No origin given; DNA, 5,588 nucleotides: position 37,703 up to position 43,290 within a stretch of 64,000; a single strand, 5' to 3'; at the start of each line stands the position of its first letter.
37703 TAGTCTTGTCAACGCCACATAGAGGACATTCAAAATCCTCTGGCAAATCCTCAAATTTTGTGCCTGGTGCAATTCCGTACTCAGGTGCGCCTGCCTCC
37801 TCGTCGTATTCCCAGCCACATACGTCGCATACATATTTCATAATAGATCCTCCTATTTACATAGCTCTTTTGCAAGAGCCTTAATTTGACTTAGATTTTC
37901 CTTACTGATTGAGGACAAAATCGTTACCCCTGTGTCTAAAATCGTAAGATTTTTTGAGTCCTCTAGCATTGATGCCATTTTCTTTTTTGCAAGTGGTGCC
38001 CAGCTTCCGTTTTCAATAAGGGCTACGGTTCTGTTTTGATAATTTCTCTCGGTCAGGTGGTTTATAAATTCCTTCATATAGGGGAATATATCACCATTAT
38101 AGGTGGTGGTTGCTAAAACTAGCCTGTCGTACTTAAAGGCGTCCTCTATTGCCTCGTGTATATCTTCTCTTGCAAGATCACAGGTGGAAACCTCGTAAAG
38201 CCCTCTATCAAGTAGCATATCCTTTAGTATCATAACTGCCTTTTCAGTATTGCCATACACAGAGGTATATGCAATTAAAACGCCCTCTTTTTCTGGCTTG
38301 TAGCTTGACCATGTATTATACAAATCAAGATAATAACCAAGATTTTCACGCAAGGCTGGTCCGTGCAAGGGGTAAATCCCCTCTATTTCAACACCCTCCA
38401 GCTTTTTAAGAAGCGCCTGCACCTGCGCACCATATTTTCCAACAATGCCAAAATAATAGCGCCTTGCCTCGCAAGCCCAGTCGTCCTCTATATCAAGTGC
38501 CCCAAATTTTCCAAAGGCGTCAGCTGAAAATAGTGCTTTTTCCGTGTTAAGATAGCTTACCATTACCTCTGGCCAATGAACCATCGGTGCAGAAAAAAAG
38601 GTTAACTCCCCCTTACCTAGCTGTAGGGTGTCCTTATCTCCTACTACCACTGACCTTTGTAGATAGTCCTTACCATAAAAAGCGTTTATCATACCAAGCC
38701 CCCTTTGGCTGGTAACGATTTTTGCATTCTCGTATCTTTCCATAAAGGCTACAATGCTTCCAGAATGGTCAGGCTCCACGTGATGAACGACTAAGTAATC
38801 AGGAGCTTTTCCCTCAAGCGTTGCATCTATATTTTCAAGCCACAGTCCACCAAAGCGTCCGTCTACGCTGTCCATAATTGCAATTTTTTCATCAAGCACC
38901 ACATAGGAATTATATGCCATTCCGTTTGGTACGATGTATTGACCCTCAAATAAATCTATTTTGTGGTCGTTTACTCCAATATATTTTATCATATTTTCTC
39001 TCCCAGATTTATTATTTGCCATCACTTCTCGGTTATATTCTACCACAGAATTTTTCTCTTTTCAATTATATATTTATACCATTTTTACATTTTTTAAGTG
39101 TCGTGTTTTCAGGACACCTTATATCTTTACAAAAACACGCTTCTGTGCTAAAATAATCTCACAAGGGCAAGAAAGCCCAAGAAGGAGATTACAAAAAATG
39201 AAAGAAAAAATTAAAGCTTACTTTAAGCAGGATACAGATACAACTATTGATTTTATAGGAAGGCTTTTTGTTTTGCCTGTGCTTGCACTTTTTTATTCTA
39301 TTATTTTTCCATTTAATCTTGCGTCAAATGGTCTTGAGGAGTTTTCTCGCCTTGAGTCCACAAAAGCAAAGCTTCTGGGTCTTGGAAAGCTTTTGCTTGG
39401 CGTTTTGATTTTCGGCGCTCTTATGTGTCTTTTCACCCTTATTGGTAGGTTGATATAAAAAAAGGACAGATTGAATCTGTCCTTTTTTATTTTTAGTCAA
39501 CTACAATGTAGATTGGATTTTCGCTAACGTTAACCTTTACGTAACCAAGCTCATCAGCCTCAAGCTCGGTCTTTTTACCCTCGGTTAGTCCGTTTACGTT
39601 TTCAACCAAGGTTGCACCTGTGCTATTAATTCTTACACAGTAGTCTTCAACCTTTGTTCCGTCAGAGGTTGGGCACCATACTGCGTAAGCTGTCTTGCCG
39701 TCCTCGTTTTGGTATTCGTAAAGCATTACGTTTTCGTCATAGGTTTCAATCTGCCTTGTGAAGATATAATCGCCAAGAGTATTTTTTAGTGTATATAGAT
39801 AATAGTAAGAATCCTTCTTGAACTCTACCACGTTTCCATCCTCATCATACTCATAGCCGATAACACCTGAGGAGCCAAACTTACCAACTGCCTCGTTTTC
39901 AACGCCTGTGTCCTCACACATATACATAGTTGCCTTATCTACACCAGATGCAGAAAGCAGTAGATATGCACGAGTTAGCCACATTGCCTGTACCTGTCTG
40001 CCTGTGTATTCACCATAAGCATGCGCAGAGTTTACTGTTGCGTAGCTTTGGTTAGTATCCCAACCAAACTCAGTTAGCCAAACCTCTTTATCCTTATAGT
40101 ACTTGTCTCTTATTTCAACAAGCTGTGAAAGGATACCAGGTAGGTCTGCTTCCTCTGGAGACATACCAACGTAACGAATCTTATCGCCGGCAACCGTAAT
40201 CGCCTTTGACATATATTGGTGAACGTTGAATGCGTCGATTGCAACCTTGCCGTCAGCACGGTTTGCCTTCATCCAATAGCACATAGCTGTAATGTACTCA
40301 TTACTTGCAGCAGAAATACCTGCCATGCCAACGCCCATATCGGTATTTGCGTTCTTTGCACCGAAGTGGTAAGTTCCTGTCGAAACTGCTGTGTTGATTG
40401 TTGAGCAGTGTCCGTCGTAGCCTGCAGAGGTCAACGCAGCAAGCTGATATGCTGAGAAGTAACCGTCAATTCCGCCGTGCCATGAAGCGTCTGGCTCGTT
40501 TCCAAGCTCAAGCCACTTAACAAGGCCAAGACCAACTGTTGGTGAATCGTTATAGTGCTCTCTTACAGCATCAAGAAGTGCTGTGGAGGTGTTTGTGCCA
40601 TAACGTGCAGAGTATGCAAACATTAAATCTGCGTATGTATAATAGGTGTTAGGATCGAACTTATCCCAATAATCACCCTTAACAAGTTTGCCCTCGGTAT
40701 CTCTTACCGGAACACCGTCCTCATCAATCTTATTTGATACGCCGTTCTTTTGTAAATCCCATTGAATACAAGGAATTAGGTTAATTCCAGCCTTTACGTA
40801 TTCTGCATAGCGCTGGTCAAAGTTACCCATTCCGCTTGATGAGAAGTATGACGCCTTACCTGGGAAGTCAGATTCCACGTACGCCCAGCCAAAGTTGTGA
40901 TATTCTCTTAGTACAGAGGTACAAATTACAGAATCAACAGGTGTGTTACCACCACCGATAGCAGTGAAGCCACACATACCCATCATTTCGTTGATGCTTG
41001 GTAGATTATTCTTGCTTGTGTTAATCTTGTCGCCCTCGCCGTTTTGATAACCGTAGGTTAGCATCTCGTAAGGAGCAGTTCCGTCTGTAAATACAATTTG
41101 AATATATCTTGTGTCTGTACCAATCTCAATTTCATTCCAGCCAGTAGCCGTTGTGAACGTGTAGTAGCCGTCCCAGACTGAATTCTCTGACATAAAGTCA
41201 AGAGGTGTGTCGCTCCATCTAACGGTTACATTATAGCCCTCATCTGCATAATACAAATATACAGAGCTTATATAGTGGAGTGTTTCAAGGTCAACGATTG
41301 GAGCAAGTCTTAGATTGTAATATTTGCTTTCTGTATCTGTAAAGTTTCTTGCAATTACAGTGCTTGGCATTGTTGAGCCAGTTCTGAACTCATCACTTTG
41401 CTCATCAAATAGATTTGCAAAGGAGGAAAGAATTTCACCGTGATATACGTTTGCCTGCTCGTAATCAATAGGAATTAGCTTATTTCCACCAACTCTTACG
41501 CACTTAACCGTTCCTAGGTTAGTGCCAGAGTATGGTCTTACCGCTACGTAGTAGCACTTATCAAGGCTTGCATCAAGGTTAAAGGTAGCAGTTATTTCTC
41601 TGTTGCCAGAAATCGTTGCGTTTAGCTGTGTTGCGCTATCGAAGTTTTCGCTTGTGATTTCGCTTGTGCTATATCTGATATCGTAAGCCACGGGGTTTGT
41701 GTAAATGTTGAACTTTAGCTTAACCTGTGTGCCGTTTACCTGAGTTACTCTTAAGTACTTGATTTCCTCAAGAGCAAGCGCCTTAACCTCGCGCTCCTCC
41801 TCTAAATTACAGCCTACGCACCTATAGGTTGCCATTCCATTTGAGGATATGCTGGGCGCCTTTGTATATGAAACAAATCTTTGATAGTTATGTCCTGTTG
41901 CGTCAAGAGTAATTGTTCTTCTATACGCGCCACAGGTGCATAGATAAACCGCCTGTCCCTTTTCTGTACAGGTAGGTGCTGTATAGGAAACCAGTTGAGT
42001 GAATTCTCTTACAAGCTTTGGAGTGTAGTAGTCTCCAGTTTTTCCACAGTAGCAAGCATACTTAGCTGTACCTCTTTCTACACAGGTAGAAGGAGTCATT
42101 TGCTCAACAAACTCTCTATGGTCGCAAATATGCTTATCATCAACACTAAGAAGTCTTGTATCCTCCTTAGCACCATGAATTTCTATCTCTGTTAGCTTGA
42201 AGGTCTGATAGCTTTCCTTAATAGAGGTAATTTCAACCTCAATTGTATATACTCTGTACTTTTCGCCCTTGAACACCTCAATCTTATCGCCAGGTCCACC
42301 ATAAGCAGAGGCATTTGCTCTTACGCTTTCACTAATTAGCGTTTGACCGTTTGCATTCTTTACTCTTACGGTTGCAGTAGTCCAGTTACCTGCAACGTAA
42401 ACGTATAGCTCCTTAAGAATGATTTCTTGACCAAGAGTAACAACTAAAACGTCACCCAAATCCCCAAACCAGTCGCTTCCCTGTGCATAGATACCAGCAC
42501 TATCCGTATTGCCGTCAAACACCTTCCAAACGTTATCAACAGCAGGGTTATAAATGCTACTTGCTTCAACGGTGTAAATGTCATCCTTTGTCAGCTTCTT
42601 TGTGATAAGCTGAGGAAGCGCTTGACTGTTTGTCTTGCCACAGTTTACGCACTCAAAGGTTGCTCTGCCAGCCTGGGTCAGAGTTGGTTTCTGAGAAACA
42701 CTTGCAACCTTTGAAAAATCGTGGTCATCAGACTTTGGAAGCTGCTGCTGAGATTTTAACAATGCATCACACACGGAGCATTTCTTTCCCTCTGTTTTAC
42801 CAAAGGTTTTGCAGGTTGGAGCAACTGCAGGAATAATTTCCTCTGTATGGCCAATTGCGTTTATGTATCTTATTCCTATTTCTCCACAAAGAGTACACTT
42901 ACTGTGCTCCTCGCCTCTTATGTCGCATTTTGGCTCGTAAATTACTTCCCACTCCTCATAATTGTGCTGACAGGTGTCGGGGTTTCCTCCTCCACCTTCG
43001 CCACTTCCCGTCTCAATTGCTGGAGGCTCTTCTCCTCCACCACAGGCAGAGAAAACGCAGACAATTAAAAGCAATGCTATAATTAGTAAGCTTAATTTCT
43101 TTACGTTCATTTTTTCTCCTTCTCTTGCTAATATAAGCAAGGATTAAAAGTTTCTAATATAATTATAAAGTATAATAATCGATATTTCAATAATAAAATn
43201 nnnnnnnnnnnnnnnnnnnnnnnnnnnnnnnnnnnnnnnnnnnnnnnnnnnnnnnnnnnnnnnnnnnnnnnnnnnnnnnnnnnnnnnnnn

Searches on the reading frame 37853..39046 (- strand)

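Call 10: search_protein_families(library=pfam, proteins=[window:37853-39046:-])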
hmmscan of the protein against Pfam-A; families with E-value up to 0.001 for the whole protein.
window:37853-39046:- (397 aa): 4 families
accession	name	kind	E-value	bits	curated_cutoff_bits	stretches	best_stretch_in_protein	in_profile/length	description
PF19583.5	ODP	-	5.9e-14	52.8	27.2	1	46-229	4-194/194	ODP family beta lactamase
PF12724.12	Flavodoxin_5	-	1.8e-07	32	27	1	257-348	1-86/145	Flavodoxin domain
PF00753.33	Lactamase_B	-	3.6e-05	24.2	22.7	1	46-188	7-161/196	Metallo-beta-lactamase superfamily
PF03358.20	FMN_red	-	6.3e-05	23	24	1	291-347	56-115/152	NADPH-dependent FMN reductase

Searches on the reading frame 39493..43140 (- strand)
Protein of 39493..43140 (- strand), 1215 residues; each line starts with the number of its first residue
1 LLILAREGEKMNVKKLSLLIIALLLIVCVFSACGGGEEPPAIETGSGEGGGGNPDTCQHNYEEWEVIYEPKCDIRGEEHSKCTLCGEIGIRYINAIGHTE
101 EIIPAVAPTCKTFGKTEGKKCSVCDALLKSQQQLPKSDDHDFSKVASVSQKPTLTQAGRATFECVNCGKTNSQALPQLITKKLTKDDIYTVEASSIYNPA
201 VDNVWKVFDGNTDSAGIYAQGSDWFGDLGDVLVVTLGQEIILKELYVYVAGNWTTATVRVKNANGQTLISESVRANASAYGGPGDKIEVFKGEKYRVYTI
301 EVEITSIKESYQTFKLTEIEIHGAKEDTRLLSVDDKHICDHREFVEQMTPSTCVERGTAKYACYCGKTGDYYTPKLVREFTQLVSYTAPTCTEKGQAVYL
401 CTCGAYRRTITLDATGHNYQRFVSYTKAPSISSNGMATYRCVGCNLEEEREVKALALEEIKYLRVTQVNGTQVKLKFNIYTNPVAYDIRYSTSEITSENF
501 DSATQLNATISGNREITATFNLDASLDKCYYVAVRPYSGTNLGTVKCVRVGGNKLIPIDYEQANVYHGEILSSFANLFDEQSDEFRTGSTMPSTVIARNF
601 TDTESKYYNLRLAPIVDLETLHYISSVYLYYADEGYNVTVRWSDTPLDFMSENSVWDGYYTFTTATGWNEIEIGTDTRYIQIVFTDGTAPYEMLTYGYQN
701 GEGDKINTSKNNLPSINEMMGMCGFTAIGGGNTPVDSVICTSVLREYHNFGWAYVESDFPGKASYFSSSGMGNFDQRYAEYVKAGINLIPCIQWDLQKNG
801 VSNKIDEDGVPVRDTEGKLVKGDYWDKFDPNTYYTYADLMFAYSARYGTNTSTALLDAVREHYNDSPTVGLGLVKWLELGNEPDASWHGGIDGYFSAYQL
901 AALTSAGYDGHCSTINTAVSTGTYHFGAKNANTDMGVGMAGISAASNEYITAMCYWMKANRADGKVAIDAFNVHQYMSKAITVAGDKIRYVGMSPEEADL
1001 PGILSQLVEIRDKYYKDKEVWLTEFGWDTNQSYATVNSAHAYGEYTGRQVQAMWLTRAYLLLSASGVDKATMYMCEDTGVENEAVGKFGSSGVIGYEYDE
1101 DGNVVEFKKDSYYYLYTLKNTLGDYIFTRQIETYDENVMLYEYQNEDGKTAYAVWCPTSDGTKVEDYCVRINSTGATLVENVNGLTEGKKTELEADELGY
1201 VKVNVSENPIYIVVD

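Call 10: search_protein_families(library=pfam, proteins=[window:39493-43140:-])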
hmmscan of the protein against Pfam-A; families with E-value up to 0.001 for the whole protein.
window:39493-43140:- (1215 aa): 0 families

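Call 42: find_encoding_contigs(protein=window:39493-43110:-, flank=3000, max_places=10)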
Protein window:39493-43110:- (1205 aa): no gene with exactly this product is on record in the collection.
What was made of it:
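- Tried and rejected: Exact look-up of the neighbouring 1205-aa protein: not on record (call 42).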

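Call 43: find_homologous_proteins(query=window:39493-43110:-, max_evalue=1e-30)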
Query window:39493-43110:- (1205 aa): 374 proteins with E <= 1e-30 among 8000 candidates; the best 120 are listed.
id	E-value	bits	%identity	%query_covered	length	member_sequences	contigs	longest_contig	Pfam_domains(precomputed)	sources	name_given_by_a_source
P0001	0.0e+0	2663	95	100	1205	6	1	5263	-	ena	-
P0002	0.0e+0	2058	72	98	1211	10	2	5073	-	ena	-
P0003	0.0e+0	2014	70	98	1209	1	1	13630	-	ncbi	-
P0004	0.0e+0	2014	71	98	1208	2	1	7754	-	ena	-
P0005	0.0e+0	1881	67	100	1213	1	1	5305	-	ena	-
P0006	0.0e+0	1867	65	100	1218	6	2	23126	-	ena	-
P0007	0.0e+0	1784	63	100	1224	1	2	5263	-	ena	-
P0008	0.0e+0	1530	56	99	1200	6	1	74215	-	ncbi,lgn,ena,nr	ncbi:MAG: hypothetical protein IKB27_05000 [Clostridia bacterium]|nr:hypothetical protein [Clostridi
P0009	0.0e+0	1521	57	96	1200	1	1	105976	-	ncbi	-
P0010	0.0e+0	1519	56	98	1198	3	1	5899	-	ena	-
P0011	0.0e+0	1516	56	96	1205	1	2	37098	-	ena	-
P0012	0.0e+0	1449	54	95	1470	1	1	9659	-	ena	-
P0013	0.0e+0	1439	54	95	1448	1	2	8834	-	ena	-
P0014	0.0e+0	1435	55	96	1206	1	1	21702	-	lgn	-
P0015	0.0e+0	1424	53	100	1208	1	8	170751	-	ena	-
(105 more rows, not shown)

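Call 44: find_encoding_contigs(protein=P0001, flank=2500, max_places=4)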
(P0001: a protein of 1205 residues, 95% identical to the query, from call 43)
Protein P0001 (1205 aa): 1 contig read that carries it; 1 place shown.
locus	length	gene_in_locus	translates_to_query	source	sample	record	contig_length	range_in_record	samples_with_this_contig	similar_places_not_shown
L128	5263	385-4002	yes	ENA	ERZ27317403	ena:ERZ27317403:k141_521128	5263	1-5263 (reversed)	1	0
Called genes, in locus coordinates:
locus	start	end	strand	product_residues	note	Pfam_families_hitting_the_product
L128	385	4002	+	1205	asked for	-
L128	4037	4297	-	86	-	-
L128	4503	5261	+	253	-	?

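Call 45: find_encoding_contigs(protein=P0003, flank=2500, max_places=4)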
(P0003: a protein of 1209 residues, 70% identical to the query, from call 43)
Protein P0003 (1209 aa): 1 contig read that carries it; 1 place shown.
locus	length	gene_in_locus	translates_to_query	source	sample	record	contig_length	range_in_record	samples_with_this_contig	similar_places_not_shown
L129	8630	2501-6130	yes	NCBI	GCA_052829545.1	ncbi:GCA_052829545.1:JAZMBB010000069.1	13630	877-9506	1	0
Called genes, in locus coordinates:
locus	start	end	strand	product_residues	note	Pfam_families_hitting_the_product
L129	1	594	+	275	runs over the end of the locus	PF03747:ADP_ribosyl_GH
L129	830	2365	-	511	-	PF00370:FGGY_N, PF02782:FGGY_C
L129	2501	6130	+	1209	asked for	-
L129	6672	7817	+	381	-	PF00753:Lactamase_B, PF19583:ODP, PF12724:Flavodoxin_5 (weak)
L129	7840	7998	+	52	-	PF00301:Rubredoxin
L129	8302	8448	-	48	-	-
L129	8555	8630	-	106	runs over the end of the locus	PF12844:HTH_19, PF13560:HTH_31, PF01381:HTH_3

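Call 46: find_encoding_contigs(protein=P0006, flank=2500, max_places=4)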
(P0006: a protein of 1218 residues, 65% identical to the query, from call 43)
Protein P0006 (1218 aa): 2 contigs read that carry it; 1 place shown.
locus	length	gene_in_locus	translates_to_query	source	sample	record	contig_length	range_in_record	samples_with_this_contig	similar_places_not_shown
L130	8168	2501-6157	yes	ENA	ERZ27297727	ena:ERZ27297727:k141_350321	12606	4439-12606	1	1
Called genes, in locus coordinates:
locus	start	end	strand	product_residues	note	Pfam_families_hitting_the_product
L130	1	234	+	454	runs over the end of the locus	PF03747:ADP_ribosyl_GH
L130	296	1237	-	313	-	-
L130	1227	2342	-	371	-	PF00149:Metallophos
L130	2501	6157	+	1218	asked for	-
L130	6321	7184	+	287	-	PF08378:NERD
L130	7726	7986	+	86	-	-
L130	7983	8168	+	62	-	?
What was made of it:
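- Tried and rejected: Its homologues at 65-70% identity are not next to tRNA-Ser, so synteny gave no further leaders (calls 45, 46).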
